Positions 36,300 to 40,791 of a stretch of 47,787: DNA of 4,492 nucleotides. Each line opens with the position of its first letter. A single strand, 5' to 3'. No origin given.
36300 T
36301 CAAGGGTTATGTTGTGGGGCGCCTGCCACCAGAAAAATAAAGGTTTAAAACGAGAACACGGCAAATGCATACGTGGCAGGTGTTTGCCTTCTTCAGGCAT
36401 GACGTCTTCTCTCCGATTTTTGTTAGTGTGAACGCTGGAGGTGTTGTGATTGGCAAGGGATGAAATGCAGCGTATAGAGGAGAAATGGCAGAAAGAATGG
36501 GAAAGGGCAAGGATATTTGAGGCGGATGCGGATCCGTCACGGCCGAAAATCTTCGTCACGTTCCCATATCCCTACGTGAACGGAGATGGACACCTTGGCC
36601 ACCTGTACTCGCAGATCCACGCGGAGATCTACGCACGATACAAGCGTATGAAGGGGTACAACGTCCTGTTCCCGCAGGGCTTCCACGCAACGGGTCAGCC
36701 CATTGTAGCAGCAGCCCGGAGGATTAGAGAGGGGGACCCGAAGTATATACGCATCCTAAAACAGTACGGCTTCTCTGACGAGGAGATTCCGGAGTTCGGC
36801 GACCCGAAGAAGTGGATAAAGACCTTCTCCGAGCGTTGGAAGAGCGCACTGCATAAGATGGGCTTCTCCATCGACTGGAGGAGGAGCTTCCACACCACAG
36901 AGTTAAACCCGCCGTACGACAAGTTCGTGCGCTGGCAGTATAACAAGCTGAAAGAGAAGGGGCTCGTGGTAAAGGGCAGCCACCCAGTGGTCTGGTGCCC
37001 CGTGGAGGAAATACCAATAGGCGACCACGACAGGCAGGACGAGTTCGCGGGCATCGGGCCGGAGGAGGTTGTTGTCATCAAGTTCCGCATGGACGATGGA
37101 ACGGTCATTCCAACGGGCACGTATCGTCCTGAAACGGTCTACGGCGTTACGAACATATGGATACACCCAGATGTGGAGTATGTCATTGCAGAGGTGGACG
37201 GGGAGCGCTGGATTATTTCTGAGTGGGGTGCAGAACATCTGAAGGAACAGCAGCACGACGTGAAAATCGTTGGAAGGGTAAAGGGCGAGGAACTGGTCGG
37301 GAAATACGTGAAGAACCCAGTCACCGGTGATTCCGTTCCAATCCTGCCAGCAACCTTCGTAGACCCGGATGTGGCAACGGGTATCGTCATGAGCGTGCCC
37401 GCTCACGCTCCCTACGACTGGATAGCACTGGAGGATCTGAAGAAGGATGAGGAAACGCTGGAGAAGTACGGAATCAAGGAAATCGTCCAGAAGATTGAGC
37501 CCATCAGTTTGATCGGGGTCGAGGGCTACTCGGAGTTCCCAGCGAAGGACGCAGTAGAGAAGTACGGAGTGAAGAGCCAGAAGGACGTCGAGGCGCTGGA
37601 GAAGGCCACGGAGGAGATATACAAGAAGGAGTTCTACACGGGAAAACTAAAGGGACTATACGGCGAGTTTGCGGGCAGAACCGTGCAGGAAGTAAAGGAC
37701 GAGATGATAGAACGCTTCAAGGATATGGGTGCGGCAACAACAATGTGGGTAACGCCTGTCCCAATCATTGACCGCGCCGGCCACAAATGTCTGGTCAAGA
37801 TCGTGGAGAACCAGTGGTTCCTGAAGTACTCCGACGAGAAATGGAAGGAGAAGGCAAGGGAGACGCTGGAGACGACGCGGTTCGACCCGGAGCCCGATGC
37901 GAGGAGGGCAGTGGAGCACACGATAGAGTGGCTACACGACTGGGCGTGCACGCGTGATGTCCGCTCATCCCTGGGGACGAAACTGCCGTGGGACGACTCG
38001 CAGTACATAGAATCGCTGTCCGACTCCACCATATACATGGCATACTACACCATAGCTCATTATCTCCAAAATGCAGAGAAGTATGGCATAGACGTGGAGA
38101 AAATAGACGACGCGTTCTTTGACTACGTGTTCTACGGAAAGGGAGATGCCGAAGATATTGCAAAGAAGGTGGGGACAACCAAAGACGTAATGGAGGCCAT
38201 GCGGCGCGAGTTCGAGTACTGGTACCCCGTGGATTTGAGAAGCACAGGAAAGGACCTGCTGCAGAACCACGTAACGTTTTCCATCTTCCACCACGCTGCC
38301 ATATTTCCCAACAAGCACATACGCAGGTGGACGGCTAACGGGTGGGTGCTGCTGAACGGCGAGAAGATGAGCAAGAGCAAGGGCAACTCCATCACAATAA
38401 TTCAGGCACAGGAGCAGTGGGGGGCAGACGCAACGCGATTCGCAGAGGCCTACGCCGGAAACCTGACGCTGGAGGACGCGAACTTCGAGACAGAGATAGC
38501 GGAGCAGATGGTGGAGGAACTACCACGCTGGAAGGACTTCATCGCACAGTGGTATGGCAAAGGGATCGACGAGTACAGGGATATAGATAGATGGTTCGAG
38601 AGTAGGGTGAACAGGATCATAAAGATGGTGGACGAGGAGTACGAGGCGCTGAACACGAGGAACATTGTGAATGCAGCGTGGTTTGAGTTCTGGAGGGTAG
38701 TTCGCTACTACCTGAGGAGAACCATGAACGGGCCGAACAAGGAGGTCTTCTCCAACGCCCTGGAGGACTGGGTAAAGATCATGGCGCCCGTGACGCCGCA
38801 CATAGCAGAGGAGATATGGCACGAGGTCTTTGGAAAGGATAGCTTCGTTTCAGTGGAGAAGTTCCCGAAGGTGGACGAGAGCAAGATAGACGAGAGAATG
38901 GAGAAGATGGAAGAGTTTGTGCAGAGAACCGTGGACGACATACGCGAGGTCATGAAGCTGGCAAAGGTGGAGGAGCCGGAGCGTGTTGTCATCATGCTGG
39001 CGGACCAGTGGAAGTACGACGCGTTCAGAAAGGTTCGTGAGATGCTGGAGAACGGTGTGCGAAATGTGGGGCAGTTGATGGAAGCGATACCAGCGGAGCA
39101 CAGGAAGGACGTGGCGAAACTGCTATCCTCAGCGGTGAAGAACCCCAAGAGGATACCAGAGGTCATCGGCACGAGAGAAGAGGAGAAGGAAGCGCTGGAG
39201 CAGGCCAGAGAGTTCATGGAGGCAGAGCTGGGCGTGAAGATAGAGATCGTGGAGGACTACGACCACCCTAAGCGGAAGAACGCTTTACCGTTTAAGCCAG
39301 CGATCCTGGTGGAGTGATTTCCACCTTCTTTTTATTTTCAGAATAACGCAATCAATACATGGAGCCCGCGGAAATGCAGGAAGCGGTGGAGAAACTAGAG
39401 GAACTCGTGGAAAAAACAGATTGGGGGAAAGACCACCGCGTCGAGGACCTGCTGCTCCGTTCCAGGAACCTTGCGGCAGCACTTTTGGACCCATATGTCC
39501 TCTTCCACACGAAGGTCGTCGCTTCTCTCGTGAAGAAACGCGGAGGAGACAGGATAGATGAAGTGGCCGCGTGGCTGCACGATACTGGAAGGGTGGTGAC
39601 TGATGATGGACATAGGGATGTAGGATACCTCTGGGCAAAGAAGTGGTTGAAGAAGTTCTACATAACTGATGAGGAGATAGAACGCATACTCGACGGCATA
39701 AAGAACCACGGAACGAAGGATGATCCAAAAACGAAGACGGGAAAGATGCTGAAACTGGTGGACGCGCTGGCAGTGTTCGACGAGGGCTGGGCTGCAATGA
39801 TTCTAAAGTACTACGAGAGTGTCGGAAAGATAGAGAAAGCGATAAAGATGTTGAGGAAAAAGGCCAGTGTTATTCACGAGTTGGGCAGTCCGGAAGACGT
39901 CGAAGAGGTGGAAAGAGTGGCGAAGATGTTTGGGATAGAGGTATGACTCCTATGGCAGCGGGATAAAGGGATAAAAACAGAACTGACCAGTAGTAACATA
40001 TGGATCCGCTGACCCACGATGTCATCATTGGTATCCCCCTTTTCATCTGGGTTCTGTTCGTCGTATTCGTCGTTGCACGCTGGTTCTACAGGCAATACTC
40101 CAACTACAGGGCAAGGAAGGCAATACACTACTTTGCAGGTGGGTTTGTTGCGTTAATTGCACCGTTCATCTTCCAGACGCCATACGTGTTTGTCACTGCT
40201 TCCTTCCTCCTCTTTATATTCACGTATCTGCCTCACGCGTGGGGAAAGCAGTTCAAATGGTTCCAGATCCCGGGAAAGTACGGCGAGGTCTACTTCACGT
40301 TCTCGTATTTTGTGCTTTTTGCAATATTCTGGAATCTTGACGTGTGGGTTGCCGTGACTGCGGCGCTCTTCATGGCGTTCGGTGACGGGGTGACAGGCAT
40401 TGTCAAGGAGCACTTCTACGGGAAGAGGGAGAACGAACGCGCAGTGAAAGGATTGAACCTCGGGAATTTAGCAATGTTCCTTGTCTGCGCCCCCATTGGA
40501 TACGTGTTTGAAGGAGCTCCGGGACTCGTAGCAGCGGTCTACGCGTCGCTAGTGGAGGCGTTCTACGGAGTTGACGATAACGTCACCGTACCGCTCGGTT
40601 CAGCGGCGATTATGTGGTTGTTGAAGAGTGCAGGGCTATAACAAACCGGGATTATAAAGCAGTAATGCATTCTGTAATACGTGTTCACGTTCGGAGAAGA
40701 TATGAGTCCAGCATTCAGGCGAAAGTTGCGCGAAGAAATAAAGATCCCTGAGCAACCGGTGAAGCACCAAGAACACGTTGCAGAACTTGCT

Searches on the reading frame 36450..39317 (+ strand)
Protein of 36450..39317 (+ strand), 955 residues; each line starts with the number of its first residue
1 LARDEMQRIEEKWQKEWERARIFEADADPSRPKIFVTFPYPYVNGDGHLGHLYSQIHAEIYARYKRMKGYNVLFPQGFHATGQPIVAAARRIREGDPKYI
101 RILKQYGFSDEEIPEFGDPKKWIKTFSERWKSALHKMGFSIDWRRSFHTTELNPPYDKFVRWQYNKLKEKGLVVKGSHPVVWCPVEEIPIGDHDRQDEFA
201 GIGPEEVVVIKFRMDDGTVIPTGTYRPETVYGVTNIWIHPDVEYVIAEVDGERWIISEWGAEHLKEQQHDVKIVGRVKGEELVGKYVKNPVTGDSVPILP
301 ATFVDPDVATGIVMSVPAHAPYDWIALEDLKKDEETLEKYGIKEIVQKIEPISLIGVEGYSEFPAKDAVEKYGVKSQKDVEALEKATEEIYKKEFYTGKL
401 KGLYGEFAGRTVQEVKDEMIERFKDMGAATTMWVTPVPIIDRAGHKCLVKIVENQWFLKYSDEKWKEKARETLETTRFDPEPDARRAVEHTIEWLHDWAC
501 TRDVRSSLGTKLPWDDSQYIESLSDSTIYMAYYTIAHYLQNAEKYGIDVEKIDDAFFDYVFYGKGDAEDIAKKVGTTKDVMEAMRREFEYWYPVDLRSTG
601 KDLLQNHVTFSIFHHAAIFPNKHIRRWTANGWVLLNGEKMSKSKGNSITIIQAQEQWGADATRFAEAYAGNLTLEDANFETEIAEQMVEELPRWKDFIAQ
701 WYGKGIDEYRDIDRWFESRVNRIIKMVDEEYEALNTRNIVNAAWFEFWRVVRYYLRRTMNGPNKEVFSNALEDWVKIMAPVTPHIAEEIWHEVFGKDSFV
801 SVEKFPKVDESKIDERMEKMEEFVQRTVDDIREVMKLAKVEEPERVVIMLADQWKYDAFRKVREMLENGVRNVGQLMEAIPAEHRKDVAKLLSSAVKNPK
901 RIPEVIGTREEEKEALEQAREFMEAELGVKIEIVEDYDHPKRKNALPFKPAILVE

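Call 9: search_protein_families(library=pfam, proteins=[window:36450-39317:+], max_evalue=0.001)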
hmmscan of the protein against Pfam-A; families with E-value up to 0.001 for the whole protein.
window:36450-39317:+ (955 aa): 5 families
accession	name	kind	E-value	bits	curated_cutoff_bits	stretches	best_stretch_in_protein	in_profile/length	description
PF00133.28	tRNA-synt_1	-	1.7e-37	129.7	22.7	1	12-669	1-405/414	tRNA synthetases class I (I, L, M and V)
PF09334.17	tRNA-synt_1g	-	1.7e-26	93.4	20.1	2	34-91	1-58/391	tRNA synthetases class I (M)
PF08264.19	Anticodon_1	-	6.8e-25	88.1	25.1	1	713-846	1-146/148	Anticodon-binding domain of tRNA ligase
PF01406.26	tRNA-synt_1e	-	7.9e-13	48.9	27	1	593-665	207-279/301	tRNA synthetases class I (C) catalytic domain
PF13603.12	tRNA-synt_1_2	-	1.2e-12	48.1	25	1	202-324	4-126/185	Leucyl-tRNA synthetase, editing domain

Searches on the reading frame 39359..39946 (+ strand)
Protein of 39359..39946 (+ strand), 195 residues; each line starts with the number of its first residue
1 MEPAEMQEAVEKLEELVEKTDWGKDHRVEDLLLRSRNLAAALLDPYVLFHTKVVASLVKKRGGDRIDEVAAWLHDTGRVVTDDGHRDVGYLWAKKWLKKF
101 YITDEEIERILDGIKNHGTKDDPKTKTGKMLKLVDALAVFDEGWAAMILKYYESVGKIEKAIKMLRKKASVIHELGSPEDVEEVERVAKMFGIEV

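Call 8: search_protein_families(library=pfam, proteins=[window:39359-39946:+], max_evalue=0.01)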
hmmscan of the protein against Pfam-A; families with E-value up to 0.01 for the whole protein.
window:39359-39946:+ (195 aa): 1 family
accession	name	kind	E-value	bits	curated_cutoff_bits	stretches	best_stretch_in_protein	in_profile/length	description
PF01966.28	HD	-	2.2e-05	25.1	22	1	68-138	28-114/116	HD domain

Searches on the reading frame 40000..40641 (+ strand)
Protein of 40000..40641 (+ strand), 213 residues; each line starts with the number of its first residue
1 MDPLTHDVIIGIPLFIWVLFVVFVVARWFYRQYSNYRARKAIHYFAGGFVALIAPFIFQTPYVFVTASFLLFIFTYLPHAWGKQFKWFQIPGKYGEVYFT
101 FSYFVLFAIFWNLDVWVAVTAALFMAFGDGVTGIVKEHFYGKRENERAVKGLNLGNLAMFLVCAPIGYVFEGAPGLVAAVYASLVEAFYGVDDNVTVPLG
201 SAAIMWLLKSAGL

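Call 8: search_protein_families(library=pfam, proteins=[window:40000-40641:+], max_evalue=0.01)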
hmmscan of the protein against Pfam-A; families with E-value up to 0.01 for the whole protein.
window:40000-40641:+ (213 aa): 1 family
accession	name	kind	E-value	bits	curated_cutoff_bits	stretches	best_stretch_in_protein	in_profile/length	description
PF14991.11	MLANA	-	0.0038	17.9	27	1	8-38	24-54/117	Protein melan-A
